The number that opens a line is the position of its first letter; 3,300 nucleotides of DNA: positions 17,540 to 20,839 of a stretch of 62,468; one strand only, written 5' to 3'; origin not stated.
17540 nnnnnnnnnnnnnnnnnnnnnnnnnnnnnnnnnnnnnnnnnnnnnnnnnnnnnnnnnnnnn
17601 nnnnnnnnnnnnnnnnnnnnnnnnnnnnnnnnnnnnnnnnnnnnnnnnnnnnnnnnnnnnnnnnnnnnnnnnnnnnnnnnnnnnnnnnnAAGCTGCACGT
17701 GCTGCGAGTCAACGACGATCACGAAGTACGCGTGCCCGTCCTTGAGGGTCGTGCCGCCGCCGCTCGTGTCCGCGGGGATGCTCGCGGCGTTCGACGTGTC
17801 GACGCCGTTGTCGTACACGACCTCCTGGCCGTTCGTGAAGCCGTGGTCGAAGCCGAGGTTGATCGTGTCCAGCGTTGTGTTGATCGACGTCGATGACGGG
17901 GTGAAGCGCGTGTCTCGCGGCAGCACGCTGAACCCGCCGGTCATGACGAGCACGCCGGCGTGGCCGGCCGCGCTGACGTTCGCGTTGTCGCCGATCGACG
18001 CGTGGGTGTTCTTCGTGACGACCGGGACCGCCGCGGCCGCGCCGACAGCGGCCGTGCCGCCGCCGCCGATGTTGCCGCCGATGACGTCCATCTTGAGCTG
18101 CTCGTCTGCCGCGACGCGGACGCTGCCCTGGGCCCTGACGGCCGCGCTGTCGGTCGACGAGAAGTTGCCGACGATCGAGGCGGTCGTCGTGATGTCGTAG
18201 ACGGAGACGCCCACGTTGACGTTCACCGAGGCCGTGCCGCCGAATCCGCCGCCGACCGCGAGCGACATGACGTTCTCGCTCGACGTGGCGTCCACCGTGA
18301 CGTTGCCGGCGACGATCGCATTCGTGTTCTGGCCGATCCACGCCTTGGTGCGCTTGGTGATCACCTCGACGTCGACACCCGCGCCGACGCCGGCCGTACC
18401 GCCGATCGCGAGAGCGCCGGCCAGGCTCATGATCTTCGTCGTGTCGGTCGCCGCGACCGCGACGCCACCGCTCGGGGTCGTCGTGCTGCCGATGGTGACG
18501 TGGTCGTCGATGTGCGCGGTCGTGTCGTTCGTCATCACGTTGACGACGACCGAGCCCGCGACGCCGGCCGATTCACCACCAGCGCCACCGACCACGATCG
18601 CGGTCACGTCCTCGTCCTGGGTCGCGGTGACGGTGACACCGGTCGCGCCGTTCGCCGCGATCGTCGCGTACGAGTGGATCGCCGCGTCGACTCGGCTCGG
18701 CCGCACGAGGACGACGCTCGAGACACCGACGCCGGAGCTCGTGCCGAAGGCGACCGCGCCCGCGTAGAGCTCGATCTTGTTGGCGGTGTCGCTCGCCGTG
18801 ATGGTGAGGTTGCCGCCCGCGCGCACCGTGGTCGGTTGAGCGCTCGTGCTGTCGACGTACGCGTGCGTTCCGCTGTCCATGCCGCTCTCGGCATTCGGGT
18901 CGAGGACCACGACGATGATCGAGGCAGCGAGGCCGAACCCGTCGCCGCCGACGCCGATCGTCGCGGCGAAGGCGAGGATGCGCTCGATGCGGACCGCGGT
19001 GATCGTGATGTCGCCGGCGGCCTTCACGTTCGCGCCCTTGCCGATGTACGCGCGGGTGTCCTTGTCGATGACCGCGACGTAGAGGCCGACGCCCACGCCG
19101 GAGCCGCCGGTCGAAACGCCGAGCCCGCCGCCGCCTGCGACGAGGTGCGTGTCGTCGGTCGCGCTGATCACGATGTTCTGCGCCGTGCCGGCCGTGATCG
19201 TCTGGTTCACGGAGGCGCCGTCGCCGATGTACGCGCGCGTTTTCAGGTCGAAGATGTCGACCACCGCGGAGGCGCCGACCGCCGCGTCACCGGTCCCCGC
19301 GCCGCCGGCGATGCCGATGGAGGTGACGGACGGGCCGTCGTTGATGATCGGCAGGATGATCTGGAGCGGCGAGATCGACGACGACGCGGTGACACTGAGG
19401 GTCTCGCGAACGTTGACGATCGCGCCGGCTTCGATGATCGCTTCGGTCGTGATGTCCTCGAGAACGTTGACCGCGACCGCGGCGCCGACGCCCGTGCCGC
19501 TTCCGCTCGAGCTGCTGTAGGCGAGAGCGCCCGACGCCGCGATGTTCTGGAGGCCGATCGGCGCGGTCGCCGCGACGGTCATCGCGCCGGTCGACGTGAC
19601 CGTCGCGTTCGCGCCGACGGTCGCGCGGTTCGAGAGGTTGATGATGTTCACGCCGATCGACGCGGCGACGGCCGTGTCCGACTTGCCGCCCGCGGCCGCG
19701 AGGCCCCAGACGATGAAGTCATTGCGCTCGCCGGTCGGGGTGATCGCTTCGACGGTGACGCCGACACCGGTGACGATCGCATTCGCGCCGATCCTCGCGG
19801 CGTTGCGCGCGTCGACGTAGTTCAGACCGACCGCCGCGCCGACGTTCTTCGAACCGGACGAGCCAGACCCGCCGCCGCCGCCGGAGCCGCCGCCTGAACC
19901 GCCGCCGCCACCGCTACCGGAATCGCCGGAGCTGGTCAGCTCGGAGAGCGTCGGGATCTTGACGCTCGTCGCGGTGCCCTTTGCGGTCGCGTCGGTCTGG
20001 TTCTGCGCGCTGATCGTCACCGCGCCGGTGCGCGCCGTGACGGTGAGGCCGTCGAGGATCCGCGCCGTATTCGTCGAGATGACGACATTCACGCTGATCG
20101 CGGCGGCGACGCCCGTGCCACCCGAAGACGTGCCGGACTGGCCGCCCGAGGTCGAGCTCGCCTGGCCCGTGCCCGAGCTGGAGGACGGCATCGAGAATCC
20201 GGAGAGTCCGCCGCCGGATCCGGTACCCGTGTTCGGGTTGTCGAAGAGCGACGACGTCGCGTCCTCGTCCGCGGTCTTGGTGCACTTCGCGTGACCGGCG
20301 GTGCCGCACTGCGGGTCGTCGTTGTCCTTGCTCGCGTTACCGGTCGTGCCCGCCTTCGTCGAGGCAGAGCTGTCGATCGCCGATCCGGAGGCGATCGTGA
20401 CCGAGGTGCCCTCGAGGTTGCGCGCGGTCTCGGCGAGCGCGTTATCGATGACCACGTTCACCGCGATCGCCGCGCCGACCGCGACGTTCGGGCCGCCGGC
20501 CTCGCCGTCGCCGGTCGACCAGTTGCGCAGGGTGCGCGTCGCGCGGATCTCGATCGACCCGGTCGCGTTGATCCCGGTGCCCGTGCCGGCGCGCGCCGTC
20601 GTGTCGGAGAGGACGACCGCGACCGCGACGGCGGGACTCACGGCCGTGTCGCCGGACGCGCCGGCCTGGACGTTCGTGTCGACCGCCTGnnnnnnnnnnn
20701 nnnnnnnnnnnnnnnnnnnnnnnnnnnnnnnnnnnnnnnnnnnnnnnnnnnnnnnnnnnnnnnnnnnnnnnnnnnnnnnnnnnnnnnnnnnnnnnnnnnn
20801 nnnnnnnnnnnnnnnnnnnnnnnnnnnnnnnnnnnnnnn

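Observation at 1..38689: An ORF of at least 12,896 codons that the ORF track cannot show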

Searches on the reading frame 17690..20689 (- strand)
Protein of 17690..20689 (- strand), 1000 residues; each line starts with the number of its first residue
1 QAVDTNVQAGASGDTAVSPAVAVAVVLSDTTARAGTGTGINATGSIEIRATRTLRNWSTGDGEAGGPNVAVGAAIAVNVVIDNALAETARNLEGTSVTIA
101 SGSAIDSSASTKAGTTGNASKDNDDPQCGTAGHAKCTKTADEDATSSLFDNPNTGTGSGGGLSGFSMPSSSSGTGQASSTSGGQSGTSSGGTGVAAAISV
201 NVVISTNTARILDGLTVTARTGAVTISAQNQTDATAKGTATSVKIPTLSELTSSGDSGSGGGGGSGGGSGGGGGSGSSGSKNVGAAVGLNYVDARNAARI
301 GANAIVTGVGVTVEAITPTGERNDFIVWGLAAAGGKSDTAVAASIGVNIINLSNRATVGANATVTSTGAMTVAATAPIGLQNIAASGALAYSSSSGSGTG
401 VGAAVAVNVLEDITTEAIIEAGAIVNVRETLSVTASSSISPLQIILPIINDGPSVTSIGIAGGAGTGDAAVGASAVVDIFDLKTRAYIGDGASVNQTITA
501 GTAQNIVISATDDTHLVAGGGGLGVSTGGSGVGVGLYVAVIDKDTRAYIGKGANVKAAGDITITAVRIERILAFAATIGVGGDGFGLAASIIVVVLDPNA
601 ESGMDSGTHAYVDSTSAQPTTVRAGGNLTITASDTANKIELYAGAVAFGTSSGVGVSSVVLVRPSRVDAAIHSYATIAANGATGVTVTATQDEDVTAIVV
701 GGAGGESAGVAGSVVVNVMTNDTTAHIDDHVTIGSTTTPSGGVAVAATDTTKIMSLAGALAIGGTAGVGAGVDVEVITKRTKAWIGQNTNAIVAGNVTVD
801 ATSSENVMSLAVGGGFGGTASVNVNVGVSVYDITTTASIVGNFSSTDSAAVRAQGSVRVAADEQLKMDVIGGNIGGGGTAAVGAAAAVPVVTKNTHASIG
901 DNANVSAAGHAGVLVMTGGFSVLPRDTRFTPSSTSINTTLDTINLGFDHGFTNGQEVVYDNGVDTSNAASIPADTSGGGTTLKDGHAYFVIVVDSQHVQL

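Call 5: search_protein_families(library=pfam, proteins=[window:17690-20689:-], max_evalue=0.01)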
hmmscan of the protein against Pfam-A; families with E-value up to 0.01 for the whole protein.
window:17690-20689:- (1000 aa): 0 families

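Call 13: search_protein_families(library=ncbifam, proteins=[window:17690-20689:-], max_evalue=0.01)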
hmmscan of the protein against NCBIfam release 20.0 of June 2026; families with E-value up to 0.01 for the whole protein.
window:17690-20689:- (1000 aa): 1 family
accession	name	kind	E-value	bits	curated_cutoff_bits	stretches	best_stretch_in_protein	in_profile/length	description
NF012206.1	LktA_tand_53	repeat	9.1e-45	150.7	50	6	707-763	2-53/53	tandem repeat-containing filamentous protein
